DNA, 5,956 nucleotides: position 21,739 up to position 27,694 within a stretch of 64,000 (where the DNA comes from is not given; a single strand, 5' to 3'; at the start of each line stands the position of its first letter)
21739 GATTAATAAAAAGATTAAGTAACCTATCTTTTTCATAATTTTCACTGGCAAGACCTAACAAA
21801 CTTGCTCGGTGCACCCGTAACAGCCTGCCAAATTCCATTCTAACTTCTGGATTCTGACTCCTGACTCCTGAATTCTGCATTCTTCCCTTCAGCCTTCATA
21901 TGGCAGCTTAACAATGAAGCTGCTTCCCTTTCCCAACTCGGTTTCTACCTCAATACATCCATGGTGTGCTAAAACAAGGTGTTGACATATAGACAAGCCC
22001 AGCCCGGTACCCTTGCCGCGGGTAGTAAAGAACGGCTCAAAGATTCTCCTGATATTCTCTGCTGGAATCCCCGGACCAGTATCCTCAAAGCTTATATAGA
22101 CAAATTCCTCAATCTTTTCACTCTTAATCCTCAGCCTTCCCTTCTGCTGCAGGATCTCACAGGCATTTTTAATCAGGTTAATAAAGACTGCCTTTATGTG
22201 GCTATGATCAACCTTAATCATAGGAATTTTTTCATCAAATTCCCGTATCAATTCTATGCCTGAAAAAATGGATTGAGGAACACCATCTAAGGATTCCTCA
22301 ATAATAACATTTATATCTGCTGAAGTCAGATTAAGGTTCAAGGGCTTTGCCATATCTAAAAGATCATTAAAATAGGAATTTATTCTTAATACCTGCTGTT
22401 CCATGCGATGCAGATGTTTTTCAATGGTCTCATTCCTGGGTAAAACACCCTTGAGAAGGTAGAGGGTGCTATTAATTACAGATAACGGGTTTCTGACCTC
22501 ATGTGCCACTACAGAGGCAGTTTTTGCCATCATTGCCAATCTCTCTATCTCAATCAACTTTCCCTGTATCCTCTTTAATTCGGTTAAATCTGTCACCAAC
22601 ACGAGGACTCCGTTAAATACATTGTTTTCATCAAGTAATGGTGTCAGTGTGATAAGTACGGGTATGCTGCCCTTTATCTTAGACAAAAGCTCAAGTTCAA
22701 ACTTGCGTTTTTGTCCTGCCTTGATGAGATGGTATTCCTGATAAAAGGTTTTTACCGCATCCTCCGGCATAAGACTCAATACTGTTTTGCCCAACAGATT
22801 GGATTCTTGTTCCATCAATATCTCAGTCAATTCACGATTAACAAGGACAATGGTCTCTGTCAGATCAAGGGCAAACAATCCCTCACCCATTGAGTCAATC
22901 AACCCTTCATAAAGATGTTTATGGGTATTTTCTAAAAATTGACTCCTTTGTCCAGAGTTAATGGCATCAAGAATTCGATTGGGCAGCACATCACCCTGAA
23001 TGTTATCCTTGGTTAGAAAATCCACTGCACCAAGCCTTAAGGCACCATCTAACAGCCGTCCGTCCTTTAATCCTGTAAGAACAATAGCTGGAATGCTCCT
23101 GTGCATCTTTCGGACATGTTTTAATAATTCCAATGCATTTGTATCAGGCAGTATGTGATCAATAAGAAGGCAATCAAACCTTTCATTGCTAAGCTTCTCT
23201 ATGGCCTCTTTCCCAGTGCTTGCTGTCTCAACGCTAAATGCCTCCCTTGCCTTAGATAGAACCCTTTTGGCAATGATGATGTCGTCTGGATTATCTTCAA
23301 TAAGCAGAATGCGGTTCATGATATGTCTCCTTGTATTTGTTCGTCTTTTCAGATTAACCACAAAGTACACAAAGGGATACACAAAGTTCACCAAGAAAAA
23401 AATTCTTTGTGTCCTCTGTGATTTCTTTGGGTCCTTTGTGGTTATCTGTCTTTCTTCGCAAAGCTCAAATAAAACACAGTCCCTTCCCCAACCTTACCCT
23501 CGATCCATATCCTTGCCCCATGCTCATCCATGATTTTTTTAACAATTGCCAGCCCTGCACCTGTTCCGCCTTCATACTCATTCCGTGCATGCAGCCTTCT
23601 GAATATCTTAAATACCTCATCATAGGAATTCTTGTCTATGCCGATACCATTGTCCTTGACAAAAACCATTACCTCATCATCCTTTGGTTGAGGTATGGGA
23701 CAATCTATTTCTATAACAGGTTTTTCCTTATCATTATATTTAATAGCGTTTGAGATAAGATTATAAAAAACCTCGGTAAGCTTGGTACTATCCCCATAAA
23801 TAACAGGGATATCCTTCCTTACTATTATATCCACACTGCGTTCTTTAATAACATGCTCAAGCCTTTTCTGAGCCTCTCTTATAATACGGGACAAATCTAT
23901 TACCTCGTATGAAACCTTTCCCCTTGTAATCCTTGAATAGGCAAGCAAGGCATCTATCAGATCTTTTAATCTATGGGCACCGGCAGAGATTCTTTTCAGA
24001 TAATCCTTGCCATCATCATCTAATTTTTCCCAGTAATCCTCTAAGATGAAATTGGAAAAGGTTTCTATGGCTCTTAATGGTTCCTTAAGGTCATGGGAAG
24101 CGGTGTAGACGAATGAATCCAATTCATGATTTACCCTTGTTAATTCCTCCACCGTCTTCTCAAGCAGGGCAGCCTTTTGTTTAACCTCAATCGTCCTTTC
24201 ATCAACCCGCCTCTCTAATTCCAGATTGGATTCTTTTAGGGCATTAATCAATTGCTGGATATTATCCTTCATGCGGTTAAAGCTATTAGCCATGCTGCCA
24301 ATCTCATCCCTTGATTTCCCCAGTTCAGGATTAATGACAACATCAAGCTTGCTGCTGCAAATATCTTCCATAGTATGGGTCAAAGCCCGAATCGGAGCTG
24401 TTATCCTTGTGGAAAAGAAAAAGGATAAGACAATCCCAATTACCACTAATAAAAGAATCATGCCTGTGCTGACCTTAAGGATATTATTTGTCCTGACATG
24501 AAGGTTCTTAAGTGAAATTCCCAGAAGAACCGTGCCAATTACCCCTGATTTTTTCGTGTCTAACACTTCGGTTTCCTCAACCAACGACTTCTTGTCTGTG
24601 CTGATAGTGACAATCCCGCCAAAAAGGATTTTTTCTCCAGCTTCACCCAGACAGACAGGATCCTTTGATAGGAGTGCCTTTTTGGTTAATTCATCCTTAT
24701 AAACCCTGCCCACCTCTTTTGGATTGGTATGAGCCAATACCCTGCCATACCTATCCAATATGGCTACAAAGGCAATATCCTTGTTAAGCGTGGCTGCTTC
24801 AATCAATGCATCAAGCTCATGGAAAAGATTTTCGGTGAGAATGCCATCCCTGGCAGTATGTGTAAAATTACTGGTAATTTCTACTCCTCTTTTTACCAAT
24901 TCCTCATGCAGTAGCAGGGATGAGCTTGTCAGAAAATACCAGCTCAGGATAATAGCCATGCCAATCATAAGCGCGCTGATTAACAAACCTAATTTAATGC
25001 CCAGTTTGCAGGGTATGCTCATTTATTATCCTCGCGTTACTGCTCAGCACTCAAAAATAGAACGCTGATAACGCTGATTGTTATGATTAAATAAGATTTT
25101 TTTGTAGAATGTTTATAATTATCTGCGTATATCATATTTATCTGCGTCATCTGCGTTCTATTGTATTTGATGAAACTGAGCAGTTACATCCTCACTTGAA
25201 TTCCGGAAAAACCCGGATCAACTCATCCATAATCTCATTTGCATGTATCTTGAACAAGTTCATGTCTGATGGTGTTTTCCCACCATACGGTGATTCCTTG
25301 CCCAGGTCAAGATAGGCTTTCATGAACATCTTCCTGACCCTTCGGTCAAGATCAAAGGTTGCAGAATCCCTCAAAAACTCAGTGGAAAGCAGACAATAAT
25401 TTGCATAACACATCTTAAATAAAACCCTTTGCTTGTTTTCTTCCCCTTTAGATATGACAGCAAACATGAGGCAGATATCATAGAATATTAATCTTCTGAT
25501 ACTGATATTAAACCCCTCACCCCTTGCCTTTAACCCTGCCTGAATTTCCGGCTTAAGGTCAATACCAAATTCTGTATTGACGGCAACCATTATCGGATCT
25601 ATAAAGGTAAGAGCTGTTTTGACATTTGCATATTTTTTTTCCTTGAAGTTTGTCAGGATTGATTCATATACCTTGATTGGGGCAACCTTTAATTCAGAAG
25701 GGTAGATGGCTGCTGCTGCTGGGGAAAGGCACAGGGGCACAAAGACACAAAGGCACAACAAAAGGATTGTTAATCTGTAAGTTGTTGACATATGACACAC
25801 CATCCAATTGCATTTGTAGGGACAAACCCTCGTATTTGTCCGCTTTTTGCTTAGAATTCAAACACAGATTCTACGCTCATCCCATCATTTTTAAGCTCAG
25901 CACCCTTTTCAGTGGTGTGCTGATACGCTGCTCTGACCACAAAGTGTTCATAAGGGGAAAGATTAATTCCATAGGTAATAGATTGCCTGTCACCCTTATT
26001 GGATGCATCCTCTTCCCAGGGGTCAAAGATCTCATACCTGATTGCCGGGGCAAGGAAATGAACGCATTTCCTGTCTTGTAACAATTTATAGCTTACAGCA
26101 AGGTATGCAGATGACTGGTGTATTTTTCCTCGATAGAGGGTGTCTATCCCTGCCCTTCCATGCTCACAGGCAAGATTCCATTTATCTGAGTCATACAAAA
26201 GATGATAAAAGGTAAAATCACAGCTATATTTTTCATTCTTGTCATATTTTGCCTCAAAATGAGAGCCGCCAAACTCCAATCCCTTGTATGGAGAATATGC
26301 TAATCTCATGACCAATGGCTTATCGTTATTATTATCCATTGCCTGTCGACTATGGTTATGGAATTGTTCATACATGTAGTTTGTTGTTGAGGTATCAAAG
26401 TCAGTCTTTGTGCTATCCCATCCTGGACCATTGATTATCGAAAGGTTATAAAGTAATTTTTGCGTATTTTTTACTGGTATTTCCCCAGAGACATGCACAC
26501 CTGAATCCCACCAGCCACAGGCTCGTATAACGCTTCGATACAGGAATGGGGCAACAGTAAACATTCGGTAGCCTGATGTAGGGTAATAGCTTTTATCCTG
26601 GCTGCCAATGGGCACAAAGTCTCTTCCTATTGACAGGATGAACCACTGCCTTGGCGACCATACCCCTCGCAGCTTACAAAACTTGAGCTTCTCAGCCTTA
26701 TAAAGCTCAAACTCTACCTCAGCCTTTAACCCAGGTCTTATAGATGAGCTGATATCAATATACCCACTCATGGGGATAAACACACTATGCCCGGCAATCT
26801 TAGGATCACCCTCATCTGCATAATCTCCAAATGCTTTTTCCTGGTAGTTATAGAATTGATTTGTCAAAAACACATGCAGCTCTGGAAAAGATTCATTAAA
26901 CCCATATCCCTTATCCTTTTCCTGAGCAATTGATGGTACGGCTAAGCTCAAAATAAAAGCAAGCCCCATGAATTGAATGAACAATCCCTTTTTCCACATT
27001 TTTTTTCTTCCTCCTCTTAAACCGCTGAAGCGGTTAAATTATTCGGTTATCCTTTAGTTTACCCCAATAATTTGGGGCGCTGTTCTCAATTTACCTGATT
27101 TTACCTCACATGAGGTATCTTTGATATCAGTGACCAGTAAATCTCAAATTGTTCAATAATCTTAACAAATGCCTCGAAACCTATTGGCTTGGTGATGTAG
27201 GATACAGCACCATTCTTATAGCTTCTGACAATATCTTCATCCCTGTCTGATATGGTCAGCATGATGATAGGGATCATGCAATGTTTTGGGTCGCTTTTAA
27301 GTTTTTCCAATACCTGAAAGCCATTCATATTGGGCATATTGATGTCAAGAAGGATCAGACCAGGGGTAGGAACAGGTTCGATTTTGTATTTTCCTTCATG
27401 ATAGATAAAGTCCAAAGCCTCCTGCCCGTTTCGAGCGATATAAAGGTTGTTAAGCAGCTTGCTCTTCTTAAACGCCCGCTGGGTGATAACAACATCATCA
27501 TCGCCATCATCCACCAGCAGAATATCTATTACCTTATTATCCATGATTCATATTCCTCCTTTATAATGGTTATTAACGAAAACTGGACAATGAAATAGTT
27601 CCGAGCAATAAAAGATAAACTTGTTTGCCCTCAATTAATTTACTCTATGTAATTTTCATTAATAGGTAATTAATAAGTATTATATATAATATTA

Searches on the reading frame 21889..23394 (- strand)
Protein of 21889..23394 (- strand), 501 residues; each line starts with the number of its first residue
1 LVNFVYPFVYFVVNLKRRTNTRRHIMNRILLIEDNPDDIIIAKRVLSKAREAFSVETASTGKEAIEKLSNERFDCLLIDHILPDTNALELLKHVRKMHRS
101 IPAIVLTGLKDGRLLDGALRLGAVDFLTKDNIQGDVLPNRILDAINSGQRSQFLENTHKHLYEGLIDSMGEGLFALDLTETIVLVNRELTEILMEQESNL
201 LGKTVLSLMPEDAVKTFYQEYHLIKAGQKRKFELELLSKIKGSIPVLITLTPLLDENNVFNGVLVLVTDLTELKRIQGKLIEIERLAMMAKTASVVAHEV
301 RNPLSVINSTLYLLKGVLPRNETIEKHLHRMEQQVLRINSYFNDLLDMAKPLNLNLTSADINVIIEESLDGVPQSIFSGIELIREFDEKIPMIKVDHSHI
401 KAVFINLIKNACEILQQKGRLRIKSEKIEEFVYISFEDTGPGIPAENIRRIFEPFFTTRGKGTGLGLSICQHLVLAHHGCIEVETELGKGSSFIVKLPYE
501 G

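Call 29: search_protein_families(library=pfam, proteins=[window:21889-23394:-], max_evalue=0.00001)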
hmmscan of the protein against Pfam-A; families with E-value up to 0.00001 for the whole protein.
window:21889-23394:- (501 aa): 6 families
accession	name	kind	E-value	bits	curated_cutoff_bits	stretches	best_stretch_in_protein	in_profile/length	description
PF02518.31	HATPase_c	-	1e-24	87.6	26.4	1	396-500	2-110/111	Histidine kinase-, DNA gyrase B-, and HSP90-like ATPase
PF00072.30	Response_reg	-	1.9e-18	67.1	30.2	1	29-131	1-101/111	Response regulator receiver domain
PF00512.31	HisKA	-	4.2e-11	43.2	26.9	1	291-350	4-62/66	His Kinase A (phospho-acceptor) domain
PF08448.16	PAS_4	-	5.9e-09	36.6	23.1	1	167-275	2-110/110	PAS fold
PF00989.32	PAS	-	7.2e-09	36.1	22.6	1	162-269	3-112/113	PAS fold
PF13426.13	PAS_9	-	2.2e-08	34.7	27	1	174-272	5-103/103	PAS domain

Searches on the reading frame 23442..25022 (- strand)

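Call 29: search_protein_families(library=pfam, proteins=[window:23442-25022:-], max_evalue=0.00001)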
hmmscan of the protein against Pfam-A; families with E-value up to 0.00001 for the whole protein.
window:23442-25022:- (526 aa): 4 families
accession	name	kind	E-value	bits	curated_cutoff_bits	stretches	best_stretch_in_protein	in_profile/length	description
PF02518.31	HATPase_c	-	7e-23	81.6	26.4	1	410-522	1-108/111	Histidine kinase-, DNA gyrase B-, and HSP90-like ATPase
PF00512.31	HisKA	-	1.1e-12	48.2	26.9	1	302-368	3-66/66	His Kinase A (phospho-acceptor) domain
PF00672.30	HAMP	-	4.4e-09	37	25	1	202-257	1-53/53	HAMP domain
PF17203.10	sCache_3_2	-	8.7e-08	32.8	28.4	1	39-122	7-91/140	Single cache domain 3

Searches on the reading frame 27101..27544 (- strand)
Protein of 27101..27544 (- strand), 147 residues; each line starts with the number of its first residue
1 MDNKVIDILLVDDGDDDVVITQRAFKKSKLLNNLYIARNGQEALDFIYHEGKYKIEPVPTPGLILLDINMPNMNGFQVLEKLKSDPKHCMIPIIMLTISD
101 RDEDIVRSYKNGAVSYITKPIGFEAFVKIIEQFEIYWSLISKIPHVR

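Call 30: search_protein_families(library=pfam, proteins=[window:27101-27544:-], max_evalue=0.00001)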
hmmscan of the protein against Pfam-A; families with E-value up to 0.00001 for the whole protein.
window:27101-27544:- (147 aa): 1 family
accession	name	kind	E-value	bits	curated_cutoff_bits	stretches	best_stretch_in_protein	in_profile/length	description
PF00072.30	Response_reg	-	3.5e-20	72.7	30.2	1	8-130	1-110/111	Response regulator receiver domain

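Call 59: find_encoding_contigs(protein=window:27101-27544:-, flank=10000, max_places=10)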
Protein window:27101-27544:- (147 aa): 2 contigs read that carry it; 2 places shown.
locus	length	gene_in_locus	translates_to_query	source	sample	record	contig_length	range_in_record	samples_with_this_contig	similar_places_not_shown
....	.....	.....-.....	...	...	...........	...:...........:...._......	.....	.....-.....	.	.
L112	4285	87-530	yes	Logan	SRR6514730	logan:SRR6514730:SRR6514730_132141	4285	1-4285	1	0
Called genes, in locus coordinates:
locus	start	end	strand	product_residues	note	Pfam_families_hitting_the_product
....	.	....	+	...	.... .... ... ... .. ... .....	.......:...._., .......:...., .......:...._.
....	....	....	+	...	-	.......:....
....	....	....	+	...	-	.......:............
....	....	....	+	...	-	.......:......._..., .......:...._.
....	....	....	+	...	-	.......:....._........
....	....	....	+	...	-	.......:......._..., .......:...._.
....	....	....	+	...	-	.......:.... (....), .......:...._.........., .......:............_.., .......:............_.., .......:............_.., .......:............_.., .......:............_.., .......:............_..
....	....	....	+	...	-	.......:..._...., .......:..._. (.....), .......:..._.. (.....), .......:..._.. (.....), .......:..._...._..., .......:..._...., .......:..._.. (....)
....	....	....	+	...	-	-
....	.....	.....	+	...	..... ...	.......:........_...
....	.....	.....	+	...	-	-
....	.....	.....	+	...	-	-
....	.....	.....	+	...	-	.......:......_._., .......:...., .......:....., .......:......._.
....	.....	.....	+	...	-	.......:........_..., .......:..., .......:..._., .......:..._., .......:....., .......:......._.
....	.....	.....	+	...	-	-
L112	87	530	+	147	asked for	PF00072:Response_reg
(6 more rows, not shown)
